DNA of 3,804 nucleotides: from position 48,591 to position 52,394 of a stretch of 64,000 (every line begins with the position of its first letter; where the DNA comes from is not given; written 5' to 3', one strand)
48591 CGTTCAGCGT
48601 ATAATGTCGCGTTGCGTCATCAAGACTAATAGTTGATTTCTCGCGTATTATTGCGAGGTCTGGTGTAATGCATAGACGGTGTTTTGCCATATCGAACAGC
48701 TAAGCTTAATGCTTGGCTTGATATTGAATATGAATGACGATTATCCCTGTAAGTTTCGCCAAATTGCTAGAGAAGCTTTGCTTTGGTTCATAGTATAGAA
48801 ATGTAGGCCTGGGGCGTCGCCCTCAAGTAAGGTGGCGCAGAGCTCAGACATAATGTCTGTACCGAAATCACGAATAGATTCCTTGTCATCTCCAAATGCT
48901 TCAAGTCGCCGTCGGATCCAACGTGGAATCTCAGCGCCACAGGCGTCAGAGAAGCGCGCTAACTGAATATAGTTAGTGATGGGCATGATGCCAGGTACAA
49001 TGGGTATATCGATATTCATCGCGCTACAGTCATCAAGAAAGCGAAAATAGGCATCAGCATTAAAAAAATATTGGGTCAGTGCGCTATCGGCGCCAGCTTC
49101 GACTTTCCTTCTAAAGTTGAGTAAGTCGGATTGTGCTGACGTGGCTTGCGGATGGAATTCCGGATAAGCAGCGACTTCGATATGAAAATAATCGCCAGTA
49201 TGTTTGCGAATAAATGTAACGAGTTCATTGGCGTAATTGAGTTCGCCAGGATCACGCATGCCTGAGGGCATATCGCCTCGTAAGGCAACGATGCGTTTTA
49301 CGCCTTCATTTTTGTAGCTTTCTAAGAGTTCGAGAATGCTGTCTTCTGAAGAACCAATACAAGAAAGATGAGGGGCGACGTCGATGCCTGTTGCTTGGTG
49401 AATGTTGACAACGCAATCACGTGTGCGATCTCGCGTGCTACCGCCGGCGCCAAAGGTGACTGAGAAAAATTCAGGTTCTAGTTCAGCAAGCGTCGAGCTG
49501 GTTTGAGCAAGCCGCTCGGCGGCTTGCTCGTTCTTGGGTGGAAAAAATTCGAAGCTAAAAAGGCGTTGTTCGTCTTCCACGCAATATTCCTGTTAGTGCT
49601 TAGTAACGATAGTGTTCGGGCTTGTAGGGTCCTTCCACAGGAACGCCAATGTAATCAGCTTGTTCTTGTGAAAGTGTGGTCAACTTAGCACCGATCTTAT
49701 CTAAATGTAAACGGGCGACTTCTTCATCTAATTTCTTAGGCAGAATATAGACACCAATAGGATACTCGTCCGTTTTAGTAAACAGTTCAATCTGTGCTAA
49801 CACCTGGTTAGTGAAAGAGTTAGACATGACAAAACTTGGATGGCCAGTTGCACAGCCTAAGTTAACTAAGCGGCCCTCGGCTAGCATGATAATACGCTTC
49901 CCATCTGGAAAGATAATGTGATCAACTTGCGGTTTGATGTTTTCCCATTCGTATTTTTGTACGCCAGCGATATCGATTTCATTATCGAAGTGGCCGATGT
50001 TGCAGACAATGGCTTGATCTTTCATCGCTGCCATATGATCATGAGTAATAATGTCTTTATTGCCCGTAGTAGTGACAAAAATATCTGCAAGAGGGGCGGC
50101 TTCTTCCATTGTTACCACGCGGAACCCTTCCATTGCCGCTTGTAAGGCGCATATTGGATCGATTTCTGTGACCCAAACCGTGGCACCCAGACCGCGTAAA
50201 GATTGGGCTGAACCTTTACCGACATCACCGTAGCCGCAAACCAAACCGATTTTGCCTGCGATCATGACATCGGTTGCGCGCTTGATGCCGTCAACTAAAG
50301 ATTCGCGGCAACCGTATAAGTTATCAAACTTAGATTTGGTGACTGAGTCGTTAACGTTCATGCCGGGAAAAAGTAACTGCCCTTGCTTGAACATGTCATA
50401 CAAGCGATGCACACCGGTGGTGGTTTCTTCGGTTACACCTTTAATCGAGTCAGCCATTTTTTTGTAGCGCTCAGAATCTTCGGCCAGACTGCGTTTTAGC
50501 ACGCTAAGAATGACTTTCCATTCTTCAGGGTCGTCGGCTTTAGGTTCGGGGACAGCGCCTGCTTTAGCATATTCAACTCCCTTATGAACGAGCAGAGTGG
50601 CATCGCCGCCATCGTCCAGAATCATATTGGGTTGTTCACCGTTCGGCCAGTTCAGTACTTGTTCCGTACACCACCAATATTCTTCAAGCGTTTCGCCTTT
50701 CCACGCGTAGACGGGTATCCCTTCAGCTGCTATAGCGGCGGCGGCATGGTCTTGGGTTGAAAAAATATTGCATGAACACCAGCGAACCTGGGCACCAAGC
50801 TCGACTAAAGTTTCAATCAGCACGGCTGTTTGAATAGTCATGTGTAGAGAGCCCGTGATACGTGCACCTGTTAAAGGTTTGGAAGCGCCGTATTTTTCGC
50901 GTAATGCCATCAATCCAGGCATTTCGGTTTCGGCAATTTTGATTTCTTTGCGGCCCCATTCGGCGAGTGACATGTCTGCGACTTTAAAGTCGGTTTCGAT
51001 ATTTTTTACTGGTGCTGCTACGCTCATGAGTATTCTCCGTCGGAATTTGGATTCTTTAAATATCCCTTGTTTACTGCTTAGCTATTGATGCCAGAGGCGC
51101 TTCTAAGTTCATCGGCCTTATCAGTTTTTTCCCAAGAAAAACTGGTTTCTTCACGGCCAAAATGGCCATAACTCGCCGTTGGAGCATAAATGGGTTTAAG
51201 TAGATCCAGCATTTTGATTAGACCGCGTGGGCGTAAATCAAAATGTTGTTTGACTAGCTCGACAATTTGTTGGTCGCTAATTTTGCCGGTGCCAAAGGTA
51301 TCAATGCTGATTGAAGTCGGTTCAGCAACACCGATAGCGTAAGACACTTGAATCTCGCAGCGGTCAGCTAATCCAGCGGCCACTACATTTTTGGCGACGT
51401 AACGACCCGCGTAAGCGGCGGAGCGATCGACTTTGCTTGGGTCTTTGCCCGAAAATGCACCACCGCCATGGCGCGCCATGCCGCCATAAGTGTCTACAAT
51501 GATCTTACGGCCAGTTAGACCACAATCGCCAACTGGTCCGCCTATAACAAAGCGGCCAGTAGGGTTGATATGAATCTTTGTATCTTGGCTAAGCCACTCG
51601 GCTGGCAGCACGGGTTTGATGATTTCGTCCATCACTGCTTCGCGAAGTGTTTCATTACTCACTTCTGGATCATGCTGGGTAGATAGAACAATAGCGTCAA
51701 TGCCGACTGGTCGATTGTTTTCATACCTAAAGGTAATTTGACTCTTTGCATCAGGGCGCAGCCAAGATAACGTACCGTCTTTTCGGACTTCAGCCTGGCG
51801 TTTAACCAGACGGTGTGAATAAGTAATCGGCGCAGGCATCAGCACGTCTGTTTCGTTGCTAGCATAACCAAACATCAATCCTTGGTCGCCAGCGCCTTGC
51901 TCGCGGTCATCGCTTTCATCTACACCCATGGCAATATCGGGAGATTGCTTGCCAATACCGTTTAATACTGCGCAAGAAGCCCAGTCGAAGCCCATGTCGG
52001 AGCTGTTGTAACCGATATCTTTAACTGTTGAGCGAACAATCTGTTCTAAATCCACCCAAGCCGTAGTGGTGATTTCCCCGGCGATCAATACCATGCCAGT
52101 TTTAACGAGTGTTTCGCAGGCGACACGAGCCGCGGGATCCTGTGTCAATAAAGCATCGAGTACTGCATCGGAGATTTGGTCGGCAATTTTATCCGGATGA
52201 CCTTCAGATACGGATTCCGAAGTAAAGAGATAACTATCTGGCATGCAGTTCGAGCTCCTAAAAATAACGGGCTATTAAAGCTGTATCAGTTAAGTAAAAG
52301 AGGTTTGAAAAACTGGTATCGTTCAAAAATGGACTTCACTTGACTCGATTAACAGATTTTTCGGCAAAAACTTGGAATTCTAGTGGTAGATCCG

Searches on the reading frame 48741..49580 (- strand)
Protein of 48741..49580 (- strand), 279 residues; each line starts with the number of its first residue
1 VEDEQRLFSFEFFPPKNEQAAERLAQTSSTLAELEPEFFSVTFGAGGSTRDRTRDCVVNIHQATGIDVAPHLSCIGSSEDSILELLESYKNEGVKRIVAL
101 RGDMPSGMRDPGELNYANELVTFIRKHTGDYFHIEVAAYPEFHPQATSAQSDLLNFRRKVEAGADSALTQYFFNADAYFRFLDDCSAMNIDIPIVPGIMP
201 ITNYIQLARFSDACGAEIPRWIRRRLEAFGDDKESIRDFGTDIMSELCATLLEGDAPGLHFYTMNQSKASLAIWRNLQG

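Call 21: search_protein_families(library=pfam, proteins=[window:48741-49580:-], max_evalue=0.00001)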
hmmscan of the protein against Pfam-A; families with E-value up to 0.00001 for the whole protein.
window:48741-49580:- (279 aa): 1 family
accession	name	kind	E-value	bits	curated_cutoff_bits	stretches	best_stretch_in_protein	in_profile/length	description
PF02219.23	MTHFR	-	5.7e-93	311.8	24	1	3-277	8-286/287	Methylenetetrahydrofolate reductase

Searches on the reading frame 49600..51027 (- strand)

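Call 21: search_protein_families(library=pfam, proteins=[window:49600-51027:-], max_evalue=0.00001)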
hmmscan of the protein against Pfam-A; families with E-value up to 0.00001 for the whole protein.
window:49600-51027:- (475 aa): 3 families
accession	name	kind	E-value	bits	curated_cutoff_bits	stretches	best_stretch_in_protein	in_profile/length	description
PF05221.23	AdoHcyase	-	1e-157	524.3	25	1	13-474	1-299/299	S-adenosyl-L-homocysteine hydrolase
PF00670.27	AdoHcyase_NAD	-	4.5e-83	277.7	27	1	236-395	1-162/162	S-adenosyl-L-homocysteine hydrolase, NAD binding domain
PF02826.25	2-Hacid_dh_C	-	4.9e-08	33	25.1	1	256-345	34-127/178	D-isomer specific 2-hydroxyacid dehydrogenase, NAD binding domain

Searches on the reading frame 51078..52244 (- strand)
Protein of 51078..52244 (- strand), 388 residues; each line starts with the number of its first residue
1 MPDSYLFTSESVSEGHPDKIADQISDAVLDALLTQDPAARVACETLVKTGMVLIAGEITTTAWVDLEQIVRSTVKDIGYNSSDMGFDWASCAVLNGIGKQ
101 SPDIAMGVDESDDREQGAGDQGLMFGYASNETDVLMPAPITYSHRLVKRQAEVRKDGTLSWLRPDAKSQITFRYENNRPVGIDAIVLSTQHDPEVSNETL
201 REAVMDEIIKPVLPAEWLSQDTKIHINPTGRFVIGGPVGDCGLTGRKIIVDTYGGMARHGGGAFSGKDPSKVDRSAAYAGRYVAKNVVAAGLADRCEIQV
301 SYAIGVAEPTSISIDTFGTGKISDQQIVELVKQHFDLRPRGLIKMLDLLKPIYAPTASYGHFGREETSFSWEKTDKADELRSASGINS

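Call 21: search_protein_families(library=pfam, proteins=[window:51078-52244:-], max_evalue=0.00001)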
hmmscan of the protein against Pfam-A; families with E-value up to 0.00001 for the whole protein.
window:51078-52244:- (388 aa): 3 families
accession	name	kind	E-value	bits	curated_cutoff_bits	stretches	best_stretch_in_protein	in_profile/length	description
PF02773.21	S-AdoMet_synt_C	-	1.2e-69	233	25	1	234-373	1-138/138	S-adenosylmethionine synthetase, C-terminal domain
PF02772.21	S-AdoMet_synt_M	-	1.2e-49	167.9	29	1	115-232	1-120/120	S-adenosylmethionine synthetase, central domain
PF00438.25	S-AdoMet_synt_N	-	1.5e-45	154.2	33.1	1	5-102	2-99/99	S-adenosylmethionine synthetase, N-terminal domain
